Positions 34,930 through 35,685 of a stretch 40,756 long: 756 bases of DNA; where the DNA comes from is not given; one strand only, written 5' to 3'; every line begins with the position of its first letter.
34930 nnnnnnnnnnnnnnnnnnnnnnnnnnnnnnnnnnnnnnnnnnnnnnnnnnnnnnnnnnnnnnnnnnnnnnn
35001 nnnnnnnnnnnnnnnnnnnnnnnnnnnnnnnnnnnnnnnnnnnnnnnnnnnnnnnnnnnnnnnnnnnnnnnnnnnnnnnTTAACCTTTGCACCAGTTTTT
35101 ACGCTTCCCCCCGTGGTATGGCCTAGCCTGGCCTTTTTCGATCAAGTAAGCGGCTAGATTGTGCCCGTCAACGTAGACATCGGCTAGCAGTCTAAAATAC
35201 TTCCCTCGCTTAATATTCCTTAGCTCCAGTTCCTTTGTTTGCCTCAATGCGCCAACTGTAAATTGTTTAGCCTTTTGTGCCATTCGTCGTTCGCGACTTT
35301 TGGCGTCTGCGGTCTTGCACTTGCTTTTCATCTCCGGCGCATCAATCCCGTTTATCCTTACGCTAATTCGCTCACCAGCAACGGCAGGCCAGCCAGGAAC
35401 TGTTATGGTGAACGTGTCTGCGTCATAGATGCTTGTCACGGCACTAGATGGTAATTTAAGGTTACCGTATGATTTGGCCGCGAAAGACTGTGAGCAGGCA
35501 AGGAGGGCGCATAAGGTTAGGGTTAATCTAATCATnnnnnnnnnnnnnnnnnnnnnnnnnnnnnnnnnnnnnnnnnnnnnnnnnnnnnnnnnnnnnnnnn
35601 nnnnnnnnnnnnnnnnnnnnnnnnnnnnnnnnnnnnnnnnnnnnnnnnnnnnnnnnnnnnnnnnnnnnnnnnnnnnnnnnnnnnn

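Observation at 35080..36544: Three-gene envelope cassette at the attP flank: TM protein, bPH-domain membrane protein, exported SNase nuclease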

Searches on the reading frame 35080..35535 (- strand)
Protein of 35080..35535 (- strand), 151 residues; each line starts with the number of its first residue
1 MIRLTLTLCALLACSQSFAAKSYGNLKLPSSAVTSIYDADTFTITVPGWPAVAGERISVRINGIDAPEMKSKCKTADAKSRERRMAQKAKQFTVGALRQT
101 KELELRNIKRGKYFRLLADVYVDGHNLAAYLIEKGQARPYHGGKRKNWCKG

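Call 3: search_protein_families(library=pfam, proteins=[window:35080-35535:-], max_evalue=0.1)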
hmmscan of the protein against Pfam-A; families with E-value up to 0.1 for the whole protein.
window:35080-35535:- (151 aa): 1 family
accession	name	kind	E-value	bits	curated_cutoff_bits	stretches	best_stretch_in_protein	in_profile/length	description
PF00565.23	SNase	-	7.2e-10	39.7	21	1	59-141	2-78/107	Staphylococcal nuclease homologue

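Call 4: search_protein_families(library=phrogs, proteins=[window:35080-35535:-], max_evalue=0.01)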
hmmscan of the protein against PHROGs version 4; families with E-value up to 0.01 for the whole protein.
window:35080-35535:- (151 aa): 4 families
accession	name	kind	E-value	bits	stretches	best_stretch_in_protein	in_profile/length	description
phrog_452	-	DNA, RNA and nucleotide metabolism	5.4e-15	56.7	1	27-146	67-183/201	endonuclease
phrog_8809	-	unknown function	3.3e-10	38.6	1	15-142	1080-1206/2317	-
phrog_18798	-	unknown function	4.2e-07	31.3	1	43-138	10-102/124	-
phrog_20876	-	DNA, RNA and nucleotide metabolism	0.00027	21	1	23-127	160-247/395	nuclease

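Call 10: search_protein_families(library=padloc, proteins=[window:35080-35535:-], max_evalue=0.1)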
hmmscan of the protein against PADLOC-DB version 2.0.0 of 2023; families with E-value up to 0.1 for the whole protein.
window:35080-35535:- (151 aa): 0 families

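Call 11: search_protein_families(library=ncbifam, proteins=[window:35080-35535:-], max_evalue=0.1)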
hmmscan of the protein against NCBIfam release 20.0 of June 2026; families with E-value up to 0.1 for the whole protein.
window:35080-35535:- (151 aa): 3 families
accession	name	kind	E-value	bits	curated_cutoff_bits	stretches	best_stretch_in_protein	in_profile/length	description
NF047969.1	CaNuclEcnA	equivalog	5.8e-07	29.6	180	1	32-141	8-124/151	calcium-activated nuclease EcnA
NF047694.1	TnucaseNucIStaph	equivalog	1.3e-05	24.8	250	1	31-139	47-146/175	thermonuclease NucI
TIGR00230.1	sfsA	equivalog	0.075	12.4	126.45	0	107-137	15-43/234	DNA/RNA nuclease SfsA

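Call 12: search_solved_structures(query=window:35080-35535:-, max_evalue=1, show_alignments=2)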
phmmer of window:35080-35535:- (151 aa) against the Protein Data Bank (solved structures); distinct sequences matched with E-value up to 1: 219 (the best 60 are shown).
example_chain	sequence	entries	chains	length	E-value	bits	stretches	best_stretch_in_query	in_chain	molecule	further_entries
2f0w_A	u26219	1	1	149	0.012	18.8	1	37-141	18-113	Staphylococcal nuclease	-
5jav_A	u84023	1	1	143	0.012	18.7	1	55-141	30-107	Thermonuclease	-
1ii3_A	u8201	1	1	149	0.014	18.6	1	38-141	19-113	STAPHYLOCOCCAL NUCLEASE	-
4ow4_A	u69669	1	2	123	0.014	18.6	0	99-125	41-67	Beta-terfoil designed by folding nucleus symmetric expansion (""Phifoil"")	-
1ihz_A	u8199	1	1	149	0.014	18.5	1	38-141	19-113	STAPHYLOCOCCAL NUCLEASE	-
2f0v_A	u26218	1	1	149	0.019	18.1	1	38-141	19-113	Staphylococcal nuclease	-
4k8i_A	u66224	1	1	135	0.025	17.8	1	54-141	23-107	Thermonuclease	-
4qb4_A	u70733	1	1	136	0.026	17.7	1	38-141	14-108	Thermonuclease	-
4k14_A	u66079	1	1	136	0.026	17.7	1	54-141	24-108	Thermonuclease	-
2f0s_A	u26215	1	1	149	0.029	17.5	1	45-141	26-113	Staphylococcal nuclease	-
2f0t_A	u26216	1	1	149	0.029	17.5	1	45-141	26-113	Staphylococcal nuclease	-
4odg_A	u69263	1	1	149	0.033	17.3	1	38-141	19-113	Thermonuclease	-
2f0n_A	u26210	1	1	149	0.035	17.3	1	38-141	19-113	Staphylococcal nuclease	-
2f0h_A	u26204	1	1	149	0.04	17.1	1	45-141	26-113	Staphylococcal nuclease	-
4h7b_A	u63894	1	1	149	0.041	17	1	40-141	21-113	Thermonuclease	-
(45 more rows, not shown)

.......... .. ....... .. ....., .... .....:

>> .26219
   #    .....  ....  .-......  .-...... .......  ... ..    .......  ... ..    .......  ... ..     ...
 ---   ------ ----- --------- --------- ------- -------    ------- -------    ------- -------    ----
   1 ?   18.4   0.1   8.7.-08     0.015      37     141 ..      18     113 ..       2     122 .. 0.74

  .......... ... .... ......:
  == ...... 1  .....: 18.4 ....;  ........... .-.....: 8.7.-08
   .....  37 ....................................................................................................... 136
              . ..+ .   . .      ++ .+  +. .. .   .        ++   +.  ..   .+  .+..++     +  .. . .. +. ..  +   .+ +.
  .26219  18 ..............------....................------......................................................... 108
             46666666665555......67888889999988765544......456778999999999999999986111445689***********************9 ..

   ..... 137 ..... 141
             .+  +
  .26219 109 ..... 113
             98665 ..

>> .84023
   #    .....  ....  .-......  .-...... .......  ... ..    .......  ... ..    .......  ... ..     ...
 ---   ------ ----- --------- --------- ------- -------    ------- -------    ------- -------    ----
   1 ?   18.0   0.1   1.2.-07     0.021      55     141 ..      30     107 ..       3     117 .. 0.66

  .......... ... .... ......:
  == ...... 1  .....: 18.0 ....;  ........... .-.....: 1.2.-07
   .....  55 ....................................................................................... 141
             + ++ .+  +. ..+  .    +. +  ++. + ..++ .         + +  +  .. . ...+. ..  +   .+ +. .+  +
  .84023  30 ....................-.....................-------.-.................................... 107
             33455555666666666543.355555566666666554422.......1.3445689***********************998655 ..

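Call 13: find_homologous_proteins(query=window:35080-35535:-)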
Query window:35080-35535:- (151 aa): 243 proteins with E <= 0.001 among 279 candidates; the best 120 are listed.
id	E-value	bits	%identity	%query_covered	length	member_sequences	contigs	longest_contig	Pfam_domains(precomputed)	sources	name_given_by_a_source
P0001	1.5e-94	331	99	100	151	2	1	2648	PF00565.24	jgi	-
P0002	3.8e-59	217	69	88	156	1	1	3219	PF00565.24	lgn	-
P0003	1.9e-45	172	66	76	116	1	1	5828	PF00565.24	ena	-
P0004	2.4e-45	172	60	87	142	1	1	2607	PF00565.24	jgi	jgi:micrococcal nuclease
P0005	3.1e-45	172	55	99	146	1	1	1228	PF00565.24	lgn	-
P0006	7.8e-44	167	58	86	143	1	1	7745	PF00565.24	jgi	jgi:endonuclease YncB( thermonuclease family)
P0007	1.5e-43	166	59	87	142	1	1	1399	PF00565.24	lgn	-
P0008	6.7e-43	164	53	99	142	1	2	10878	PF00565.24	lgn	-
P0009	1.2e-42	163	57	88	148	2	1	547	PF00565.24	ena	-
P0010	1.6e-42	163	56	96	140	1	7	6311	PF00565.24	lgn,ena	-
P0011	1.7e-42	163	55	96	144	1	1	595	PF00565.24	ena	-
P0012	6.4e-42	161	55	97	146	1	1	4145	PF00565.24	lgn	-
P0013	1.3e-41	160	56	88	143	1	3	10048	PF00565.24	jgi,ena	-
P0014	2.9e-41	159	54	94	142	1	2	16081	PF00565.24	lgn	-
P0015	2.9e-41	159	53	98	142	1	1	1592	PF00565.24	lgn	-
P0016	4.1e-41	158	57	87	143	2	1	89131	PF00565.24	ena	-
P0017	5.5e-41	158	59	88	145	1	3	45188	PF00565.24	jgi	-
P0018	5.5e-41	158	57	89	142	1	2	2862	PF00565.24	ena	-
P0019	6.1e-41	158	55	98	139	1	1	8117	PF00565.24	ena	-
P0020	6.2e-41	158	53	97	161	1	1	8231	PF00565.24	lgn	-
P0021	6.7e-41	157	54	97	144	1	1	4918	PF00565.24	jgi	-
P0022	7.1e-41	157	54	97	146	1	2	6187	PF00565.24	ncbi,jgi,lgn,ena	-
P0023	7.7e-41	157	54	97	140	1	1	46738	PF00565.24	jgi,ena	-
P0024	7.8e-41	157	58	86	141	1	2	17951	PF00565.24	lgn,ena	-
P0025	1.1e-40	157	53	94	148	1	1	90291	PF00565.24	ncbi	ncbi:thermonuclease family protein [Vibrio sp. PP-XX7]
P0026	1.2e-40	157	54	97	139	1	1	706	PF00565.24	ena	-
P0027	2.8e-40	155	57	85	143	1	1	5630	PF00565.24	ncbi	ncbi:MAG: thermonuclease family protein [Methylococcales bacterium]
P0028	3.7e-40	155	53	99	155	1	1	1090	PF00565.24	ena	-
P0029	5.1e-40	155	55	87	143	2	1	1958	PF00565.24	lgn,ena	-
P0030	6.5e-40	154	53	99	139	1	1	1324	PF00565.24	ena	-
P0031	6.7e-40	154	56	89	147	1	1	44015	PF00565.24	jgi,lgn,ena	-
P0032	1.6e-39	153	53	97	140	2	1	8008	PF00565.24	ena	-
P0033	1.7e-39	153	52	99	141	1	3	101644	PF00565.24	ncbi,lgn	-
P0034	2.2e-39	153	53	95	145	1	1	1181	PF00565.24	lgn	-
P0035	2.8e-39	152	55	87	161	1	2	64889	PF00565.24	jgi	jgi:endonuclease YncB( thermonuclease family)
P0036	3.1e-39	152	53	92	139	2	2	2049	PF00565.24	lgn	-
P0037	3.2e-39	152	54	95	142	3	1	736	PF00565.24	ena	-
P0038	4.1e-39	152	53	99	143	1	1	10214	PF00565.24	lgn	-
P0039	4.6e-39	152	54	99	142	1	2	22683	PF00565.24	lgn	-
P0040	5.0e-39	151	51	99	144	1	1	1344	PF00565.24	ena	-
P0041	5.4e-39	151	58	79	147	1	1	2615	PF00565.24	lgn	-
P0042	5.7e-39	151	50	100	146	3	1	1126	PF00565.24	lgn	-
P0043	6.3e-39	151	52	97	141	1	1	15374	PF00565.24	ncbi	-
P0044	6.4e-39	151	53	95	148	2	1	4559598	PF00565.24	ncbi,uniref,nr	ncbi:nuclease (SNase domain protein) [Psychromonas ingrahamii 37]|uniref:Nuclease (SNase domain prot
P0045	8.5e-39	151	52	96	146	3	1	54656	PF00565.24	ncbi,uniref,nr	ncbi:thermonuclease family protein [Grimontia marina]|uniref:TNase-like domain-containing protein n=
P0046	9.6e-39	150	53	95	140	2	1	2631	PF00565.24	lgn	-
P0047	1.2e-38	150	57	79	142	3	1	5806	PF00565.24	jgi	-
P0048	1.3e-38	150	54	95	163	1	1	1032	PF00565.24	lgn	-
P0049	1.7e-38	150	51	99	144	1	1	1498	PF00565.24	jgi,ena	-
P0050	1.9e-38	150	51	97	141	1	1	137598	PF00565.24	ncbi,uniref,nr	ncbi:thermonuclease family protein [Ferrimonas aestuarii]|uniref:Thermonuclease family protein n=1 T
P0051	2.2e-38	149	58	79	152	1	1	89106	PF00565.24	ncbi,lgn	ncbi:MAG: thermonuclease family protein [Gammaproteobacteria bacterium]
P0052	2.2e-38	149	56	89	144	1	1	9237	PF00565.24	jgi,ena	-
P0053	2.3e-38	149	51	96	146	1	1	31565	PF00565.24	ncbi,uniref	ncbi:thermonuclease family protein [Enterovibrio norvegicus]|uniref:thermonuclease family protein n=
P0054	2.4e-38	149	55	80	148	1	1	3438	PF00565.24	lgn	-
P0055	2.5e-38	149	54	91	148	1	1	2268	PF00565.24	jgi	jgi:endonuclease YncB( thermonuclease family)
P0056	2.5e-38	149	51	97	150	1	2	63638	PF00565.24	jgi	jgi:micrococcal nuclease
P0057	3.1e-38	149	51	97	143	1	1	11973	PF00565.24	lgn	-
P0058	4.6e-38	148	52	97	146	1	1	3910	PF00565.24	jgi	-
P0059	5.6e-38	148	52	99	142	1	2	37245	PF00565.24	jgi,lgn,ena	jgi:micrococcal nuclease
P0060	6.1e-38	148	52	89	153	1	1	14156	PF00565.24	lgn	-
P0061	6.7e-38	148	51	98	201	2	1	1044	PF00565.24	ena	-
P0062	7.0e-38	148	51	95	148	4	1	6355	PF00565.24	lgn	-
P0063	7.9e-38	148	52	98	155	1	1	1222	PF00565.24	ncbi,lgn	ncbi:MAG: thermonuclease family protein [Luminiphilus sp.]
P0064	8.1e-38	147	49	98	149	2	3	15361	PF00565.24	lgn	-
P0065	8.4e-38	147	51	91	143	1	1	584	PF00565.24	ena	-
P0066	8.6e-38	147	56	85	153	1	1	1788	PF00565.24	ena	-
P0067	9.8e-38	147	54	96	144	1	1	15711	PF00565.24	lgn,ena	-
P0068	1.1e-37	147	53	87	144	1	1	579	PF00565.24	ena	-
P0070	1.1e-37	147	49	96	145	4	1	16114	PF00565.24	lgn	-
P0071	1.3e-37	147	57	84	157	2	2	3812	PF00565.24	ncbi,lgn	-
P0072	1.6e-37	146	51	95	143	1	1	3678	PF00565.24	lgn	-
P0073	1.9e-37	146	56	81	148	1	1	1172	PF00565.24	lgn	-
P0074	2.0e-37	146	52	89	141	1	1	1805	PF00565.24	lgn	-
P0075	2.1e-37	146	52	96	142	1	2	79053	PF00565.24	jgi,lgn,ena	-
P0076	2.5e-37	146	54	87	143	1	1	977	PF00565.24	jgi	-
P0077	2.5e-37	146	52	95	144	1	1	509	PF00565.24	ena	-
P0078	2.5e-37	146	53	96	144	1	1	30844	PF00565.24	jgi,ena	-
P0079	2.5e-37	146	53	87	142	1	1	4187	PF00565.24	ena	-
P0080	2.7e-37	146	55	85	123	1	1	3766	PF00565.24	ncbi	-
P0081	2.7e-37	146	58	77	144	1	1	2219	PF00565.24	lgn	-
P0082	3.7e-37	145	57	85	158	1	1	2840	PF00565.24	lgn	-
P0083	4.0e-37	145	51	98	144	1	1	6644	PF00565.24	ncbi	-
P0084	4.1e-37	145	51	97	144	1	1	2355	PF00565.24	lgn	-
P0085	4.2e-37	145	53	88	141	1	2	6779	PF00565.24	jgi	-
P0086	4.3e-37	145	52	98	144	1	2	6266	PF00565.24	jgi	-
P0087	5.0e-37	145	49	91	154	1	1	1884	PF00565.24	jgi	jgi:endonuclease YncB( thermonuclease family)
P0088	5.3e-37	145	53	95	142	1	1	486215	PF00565.24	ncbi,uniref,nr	ncbi:MAG: nuclease [endosymbiont of Galathealinum brachiosum]|uniref:Nuclease n=1 Tax=endosymbiont o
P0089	5.9e-37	145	53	95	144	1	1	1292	PF00565.24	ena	-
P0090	6.3e-37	145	54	96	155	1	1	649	PF00565.24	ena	-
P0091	6.7e-37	145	52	94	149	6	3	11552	PF00565.24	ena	-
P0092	7.3e-37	144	54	94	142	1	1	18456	PF00565.24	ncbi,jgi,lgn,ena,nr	ncbi:MAG: thermonuclease family protein [Gammaproteobacteria bacterium]|nr:thermonuclease family pro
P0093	8.0e-37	144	54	92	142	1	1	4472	PF00565.24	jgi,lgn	-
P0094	8.1e-37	144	51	99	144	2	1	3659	PF00565.24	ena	-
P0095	8.1e-37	144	51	91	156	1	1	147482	PF00565.24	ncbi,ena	-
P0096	8.4e-37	144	52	89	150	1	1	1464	PF00565.24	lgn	-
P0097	8.7e-37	144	51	99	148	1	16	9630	PF00565.24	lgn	-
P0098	9.4e-37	144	53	92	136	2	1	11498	PF00565.24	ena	-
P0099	1.0e-36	144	49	98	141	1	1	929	PF00565.24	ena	-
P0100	1.2e-36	144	51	96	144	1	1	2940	PF00565.24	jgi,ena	-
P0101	1.2e-36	144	52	99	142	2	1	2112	PF00565.24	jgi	-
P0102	1.4e-36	143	51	99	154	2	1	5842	PF00565.24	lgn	-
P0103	1.4e-36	143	49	97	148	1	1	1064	PF00565.24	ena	-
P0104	1.8e-36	143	49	98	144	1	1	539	PF00565.24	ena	-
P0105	2.0e-36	143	59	79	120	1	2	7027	PF00565.24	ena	-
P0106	2.0e-36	143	53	89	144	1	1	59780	PF00565.24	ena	-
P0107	2.1e-36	143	50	95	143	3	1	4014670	PF00565.24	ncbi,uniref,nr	ncbi:thermonuclease family protein [Thalassotalea sp. HSM 43]|uniref:thermonuclease family protein n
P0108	2.2e-36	143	53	92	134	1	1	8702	PF00565.24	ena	-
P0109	3.1e-36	142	54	88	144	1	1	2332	PF00565.24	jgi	-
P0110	3.4e-36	142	55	89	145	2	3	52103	PF00565.24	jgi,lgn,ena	jgi:endonuclease YncB( thermonuclease family)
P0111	3.5e-36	142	50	95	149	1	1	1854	PF00565.24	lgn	-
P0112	3.6e-36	142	50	97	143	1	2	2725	PF00565.24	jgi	-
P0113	4.6e-36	142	55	85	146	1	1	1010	PF00565.24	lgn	-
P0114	5.2e-36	142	55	82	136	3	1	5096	PF00565.24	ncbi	-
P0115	5.3e-36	142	57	81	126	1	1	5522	PF00565.24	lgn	-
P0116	5.3e-36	142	50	96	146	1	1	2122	PF00565.24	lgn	-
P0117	6.4e-36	141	49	97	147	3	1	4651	PF00565.24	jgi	jgi:endonuclease YncB( thermonuclease family)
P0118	7.0e-36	141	49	99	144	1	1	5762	PF00565.24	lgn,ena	-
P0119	7.9e-36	141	52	95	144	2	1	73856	PF00565.24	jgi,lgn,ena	-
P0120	8.3e-36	141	51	99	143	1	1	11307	PF00565.24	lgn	-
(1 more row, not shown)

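Call 15: find_encoding_contigs(protein=P0001, flank=6000, max_places=4)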
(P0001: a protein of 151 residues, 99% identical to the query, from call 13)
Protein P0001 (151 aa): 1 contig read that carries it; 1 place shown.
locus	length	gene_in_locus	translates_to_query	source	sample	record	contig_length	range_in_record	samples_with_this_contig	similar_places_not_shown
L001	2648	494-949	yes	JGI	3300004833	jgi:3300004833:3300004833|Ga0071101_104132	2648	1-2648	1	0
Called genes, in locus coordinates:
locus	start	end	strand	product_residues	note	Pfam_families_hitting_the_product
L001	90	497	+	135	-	PF03703:bPH_2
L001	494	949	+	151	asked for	PF00565:SNase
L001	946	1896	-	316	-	-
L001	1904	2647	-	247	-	?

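Call 16: find_encoding_contigs(protein=P0002, flank=6000, max_places=4)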
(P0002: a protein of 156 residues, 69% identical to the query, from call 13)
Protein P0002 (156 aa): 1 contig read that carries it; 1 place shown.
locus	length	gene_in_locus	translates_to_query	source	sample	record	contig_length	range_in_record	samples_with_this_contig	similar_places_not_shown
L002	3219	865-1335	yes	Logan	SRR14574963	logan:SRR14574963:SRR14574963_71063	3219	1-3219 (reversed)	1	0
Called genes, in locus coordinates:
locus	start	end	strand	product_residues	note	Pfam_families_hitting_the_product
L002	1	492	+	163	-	?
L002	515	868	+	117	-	-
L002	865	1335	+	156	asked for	PF00565:SNase (weak)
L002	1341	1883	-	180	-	PF14301:DUF4376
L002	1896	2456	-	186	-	-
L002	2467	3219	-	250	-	?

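Call 17: find_encoding_contigs(protein=P0003, flank=6000, max_places=4)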
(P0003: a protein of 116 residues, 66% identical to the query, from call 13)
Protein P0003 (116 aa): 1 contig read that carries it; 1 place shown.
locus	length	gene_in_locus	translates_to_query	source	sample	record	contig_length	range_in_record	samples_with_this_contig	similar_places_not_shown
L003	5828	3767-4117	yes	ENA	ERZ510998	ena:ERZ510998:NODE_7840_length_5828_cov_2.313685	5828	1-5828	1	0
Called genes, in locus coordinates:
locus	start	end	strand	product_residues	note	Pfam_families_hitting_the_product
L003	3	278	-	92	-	?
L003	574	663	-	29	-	-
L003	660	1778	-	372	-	PF10987:DUF2806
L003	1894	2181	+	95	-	-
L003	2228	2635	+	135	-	-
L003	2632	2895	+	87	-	-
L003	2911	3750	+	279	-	-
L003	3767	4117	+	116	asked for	PF00565:SNase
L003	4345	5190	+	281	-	-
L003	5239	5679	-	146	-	-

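Call 28: find_related_loci(query=A1, collection=viral_contigs, flank=8000)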
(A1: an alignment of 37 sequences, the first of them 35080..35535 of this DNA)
Query A1 (151 aa) in viral_contigs; peptide patterns used: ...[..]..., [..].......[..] (x = any residue, [..] = any of these).
159 stretches matched a pattern; 80 encode a relative of the query (tblastn E <= 1e-3); 79 distinct loci.
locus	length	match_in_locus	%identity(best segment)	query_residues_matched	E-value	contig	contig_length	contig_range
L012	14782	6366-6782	53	5-149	1e-47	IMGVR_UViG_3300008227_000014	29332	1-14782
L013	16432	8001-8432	53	1-150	9e-48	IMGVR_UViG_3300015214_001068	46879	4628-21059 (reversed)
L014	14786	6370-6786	53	5-149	1e-47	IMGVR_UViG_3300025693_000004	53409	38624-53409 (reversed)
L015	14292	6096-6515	51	7-150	3e-47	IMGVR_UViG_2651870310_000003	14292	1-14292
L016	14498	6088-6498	54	4-149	2e-47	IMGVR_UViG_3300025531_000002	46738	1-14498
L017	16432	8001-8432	51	1-150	1e-45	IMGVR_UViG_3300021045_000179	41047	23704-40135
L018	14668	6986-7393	50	8-150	1e-43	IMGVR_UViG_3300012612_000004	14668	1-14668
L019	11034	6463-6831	52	20-150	9e-43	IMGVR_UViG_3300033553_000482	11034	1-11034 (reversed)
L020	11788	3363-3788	46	1-150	1e-42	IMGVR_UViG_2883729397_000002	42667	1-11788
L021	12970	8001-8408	50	2-149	1e-42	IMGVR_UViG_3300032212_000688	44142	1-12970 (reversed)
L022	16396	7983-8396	47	2-149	2e-42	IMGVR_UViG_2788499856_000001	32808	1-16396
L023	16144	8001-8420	49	2-148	5e-42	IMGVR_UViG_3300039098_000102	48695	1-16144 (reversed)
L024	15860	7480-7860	53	17-150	5e-42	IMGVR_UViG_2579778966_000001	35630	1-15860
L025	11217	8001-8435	49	2-150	2e-41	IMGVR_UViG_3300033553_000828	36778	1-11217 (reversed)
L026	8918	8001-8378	51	17-150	2e-41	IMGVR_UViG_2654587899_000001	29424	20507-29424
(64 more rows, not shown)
